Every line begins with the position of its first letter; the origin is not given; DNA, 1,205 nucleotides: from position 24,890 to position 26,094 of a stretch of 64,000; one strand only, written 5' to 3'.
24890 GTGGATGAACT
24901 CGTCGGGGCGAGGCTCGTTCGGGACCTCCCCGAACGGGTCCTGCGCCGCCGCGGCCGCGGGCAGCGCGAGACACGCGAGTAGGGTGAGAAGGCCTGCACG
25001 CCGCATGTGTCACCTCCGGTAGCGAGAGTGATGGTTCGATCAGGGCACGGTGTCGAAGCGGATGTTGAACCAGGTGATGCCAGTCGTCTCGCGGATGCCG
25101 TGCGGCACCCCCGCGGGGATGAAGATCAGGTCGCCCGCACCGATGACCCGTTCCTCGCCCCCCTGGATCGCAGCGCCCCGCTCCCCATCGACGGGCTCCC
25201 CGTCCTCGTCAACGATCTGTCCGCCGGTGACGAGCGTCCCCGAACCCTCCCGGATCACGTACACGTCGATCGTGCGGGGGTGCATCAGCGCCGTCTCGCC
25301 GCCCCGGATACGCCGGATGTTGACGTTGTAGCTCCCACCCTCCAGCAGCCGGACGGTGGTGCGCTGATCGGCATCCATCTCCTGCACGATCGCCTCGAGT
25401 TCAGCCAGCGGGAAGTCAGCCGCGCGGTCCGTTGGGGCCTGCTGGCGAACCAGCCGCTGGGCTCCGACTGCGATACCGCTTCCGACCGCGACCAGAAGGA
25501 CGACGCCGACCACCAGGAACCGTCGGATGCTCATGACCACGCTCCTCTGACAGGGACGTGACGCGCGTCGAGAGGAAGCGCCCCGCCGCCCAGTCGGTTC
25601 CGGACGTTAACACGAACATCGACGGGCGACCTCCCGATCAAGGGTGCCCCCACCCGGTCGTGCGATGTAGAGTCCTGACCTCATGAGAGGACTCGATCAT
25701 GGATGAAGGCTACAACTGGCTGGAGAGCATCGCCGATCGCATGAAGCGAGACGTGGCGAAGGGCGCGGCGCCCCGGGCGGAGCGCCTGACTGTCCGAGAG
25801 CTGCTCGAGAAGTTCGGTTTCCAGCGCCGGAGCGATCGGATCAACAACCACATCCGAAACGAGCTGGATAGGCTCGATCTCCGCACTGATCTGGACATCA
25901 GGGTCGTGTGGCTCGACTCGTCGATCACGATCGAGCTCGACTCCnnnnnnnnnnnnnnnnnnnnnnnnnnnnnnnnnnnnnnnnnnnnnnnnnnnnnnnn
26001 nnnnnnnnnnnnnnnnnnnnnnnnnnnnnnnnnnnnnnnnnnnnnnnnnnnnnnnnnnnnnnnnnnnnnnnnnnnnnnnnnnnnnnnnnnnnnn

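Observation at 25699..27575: Uncharacterised two-gene cassette: CBS-pair/HEPN(Swt1-like) protein plus EEP-family nuclease, a candidate defence or abortive-infection system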

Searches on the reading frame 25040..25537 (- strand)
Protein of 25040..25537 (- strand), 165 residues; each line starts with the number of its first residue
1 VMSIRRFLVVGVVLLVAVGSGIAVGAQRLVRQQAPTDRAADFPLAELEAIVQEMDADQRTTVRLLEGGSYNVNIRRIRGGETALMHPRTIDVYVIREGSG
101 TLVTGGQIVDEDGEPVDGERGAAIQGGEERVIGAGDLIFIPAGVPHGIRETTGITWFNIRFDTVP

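Call 58: search_protein_families(library=pfam, proteins=[window:25040-25537:-], max_evalue=0.001)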
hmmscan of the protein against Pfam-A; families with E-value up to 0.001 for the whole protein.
window:25040-25537:- (165 aa): 2 families
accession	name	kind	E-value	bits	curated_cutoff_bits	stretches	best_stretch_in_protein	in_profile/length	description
PF07883.17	Cupin_2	-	3.2e-08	33.6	27.2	1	117-152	26-60/70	Cupin domain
PF02311.25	AraC_binding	-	0.00016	21.9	21.1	0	126-162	39-77/135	AraC-like ligand binding domain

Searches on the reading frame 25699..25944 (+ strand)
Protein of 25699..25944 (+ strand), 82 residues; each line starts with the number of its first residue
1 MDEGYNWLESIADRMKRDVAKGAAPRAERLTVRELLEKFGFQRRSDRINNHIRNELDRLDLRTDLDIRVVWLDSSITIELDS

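Call 62: search_protein_families(library=pfam, alignment_id=A4, max_evalue=10)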
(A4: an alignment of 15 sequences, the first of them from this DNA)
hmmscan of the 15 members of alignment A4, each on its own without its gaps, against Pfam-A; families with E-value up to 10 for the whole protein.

A. member 1, seq(82 aa): 2 families
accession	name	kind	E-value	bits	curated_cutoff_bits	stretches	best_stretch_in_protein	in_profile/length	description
PF00392.27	GntR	-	0.0035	17.4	27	1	9-44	3-39/64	Bacterial regulatory proteins, gntR family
PF17363.7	DUF5388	-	0.11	13.4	26.1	1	47-57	8-18/64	Family of unknown function (DUF5388)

B. families by the number of members that match (of 15 scanned): 9 families
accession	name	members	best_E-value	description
PF00392.27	GntR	2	0.0035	Bacterial regulatory proteins, gntR family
PF17363.7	DUF5388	2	0.11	Family of unknown function (DUF5388)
PF12848.13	ABC_tran_Xtn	1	0.0035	ABC transporter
PF24408.1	wHTH-Calcineurin_assc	1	0.035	wHTH-Calcineurin_assc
PF13590.11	DUF4136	1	0.14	Domain of unknown function (DUF4136)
PF01424.28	R3H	1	0.15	R3H domain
PF17723.7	RHH_8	1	0.15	Ribbon-Helix-Helix transcriptional regulator family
PF22671.1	Gp18_domIII_N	1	0.21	Tail sheath protein Gp18 domain III N-terminal region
PF04380.18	BMFP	1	0.24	Membrane fusogenic activity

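Call 63: search_solved_structures(query=A4, max_evalue=10)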
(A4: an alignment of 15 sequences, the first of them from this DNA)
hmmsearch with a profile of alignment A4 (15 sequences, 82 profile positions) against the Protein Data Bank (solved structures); distinct sequences matched with E-value up to 10: 2.
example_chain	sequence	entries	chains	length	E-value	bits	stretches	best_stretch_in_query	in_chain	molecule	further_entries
7rdr_A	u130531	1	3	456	2.7e-11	46.5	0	5-39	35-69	Circular tendon repeat protein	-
3zuh_A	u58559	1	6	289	1.4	12.2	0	21-49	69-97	PROTEIN CBBX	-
